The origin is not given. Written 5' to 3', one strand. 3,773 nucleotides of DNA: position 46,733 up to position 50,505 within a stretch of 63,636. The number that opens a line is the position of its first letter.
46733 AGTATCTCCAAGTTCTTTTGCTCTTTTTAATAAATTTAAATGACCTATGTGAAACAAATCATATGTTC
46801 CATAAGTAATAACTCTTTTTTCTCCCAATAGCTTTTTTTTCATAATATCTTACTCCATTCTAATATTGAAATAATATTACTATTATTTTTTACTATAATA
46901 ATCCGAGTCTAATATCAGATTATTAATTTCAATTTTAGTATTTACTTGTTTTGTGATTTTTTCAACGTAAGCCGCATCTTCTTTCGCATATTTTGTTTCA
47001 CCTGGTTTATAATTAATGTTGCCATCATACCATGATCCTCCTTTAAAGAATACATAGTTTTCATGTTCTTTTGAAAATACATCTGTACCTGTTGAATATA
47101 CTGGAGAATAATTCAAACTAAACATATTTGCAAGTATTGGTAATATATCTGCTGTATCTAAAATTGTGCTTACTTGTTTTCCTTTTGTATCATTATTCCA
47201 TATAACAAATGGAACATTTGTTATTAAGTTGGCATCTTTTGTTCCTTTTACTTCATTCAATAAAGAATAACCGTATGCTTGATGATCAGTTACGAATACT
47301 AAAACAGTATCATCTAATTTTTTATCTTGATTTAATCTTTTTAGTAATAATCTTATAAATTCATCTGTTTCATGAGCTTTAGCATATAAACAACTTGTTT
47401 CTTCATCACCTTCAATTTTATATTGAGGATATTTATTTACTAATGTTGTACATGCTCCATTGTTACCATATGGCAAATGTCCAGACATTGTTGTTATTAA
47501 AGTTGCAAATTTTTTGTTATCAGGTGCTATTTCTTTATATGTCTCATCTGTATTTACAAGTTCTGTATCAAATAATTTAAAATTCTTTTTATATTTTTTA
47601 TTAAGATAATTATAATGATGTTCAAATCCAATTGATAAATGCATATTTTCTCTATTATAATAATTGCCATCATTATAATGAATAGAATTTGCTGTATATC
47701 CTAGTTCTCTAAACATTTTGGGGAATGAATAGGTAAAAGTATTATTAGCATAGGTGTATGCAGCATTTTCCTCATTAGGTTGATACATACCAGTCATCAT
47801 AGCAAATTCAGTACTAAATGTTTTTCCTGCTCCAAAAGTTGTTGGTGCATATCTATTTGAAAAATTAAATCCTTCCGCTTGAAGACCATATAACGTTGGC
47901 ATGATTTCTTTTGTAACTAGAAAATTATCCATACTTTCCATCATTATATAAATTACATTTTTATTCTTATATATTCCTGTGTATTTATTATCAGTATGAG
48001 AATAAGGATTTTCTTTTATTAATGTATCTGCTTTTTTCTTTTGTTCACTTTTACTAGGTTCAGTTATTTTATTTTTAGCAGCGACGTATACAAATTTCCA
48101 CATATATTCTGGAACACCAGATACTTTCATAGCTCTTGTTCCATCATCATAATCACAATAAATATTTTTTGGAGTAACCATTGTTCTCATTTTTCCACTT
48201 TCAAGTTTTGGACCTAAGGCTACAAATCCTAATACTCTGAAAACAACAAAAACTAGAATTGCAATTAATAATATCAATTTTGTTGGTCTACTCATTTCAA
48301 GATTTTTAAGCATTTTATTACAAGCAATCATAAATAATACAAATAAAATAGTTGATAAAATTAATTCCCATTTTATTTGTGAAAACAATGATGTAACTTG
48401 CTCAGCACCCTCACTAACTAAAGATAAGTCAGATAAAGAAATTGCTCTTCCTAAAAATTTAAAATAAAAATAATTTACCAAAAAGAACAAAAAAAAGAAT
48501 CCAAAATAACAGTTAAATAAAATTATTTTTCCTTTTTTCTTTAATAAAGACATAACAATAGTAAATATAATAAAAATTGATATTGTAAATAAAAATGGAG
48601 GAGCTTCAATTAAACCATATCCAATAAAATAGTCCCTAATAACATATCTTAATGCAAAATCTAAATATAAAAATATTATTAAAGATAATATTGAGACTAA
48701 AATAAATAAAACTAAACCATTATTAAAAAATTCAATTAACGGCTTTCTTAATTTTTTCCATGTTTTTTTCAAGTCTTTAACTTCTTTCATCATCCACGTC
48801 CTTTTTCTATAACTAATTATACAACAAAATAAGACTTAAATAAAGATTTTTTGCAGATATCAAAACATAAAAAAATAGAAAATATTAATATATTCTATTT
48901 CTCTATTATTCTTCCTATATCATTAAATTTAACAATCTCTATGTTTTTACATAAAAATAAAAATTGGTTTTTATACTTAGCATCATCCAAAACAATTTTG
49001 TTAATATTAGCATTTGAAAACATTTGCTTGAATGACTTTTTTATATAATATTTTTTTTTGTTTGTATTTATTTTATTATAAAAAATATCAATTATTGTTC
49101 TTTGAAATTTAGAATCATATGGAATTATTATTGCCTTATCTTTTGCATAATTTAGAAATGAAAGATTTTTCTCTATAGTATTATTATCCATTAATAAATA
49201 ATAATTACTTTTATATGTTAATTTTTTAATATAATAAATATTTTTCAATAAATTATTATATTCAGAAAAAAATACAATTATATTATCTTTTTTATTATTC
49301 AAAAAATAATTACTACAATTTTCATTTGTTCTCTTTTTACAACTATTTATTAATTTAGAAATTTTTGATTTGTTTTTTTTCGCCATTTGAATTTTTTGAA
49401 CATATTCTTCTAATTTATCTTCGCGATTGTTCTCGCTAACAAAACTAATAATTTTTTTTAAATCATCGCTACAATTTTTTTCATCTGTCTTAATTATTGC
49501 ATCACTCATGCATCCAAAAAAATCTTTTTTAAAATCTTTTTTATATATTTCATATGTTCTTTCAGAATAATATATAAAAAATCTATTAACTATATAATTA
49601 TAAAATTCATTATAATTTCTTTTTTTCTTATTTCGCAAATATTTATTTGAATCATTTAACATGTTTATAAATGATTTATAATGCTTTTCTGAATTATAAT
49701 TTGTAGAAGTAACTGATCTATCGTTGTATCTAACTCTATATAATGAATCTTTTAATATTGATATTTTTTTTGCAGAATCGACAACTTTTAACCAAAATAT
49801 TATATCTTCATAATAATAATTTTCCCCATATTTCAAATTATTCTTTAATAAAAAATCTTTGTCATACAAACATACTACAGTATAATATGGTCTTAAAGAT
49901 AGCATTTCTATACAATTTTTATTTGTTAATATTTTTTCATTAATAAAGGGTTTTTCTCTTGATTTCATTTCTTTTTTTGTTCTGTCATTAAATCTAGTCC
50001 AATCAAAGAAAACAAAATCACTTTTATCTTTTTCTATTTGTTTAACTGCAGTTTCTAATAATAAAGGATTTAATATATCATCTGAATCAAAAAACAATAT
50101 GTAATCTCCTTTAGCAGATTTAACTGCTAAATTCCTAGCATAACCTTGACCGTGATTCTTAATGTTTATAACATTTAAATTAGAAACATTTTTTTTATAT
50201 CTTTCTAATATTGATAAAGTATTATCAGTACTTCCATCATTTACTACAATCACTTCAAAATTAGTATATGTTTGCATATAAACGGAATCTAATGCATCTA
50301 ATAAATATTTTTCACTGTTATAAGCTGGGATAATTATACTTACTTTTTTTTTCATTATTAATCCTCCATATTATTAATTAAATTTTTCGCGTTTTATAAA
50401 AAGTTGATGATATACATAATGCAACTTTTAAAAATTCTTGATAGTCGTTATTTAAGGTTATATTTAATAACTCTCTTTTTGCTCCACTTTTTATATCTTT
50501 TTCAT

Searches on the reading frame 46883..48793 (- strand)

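Call 35: search_protein_families(library=pfam, proteins=[window:46883-48793:-], max_evalue=0.001)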
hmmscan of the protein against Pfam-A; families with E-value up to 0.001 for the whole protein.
window:46883-48793:- (636 aa): 1 family
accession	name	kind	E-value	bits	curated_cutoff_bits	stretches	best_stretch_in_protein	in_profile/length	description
PF00884.28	Sulfatase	-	4e-27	95.7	25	1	278-555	1-296/301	Sulfatase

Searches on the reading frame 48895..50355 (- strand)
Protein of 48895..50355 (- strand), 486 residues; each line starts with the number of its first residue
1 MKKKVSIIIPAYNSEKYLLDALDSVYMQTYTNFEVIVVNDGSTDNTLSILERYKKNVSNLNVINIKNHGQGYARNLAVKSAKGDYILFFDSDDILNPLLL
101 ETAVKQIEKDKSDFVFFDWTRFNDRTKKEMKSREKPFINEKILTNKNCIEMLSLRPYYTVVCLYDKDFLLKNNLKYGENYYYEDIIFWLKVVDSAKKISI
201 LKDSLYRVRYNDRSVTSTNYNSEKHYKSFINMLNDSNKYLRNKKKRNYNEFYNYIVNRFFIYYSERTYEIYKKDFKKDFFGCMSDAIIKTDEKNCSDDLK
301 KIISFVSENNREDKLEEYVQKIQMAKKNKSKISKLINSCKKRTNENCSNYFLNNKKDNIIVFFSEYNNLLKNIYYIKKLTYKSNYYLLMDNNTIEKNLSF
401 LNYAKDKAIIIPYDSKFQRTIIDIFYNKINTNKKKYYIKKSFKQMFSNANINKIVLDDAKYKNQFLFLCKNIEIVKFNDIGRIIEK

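Call 35: search_protein_families(library=pfam, proteins=[window:48895-50355:-], max_evalue=0.001)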
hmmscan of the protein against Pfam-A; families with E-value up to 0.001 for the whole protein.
window:48895-50355:- (486 aa): 4 families
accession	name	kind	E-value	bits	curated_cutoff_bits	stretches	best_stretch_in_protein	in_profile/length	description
PF00535.33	Glycos_transf_2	-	2.5e-38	132.1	23.3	1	6-145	1-143/168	Glycosyl transferase family 2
PF13641.12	Glyco_tranf_2_3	-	2.1e-13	51.2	27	1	5-115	3-119/230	Glycosyltransferase like family 2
PF10111.15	Glyco_tranf_2_2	-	4e-13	49.9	27.3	1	6-195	1-203/276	Glycosyltransferase like family 2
PF13704.12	Glyco_tranf_2_4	-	2.6e-05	25.1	27.5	1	33-95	20-84/98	Glycosyl transferase family 2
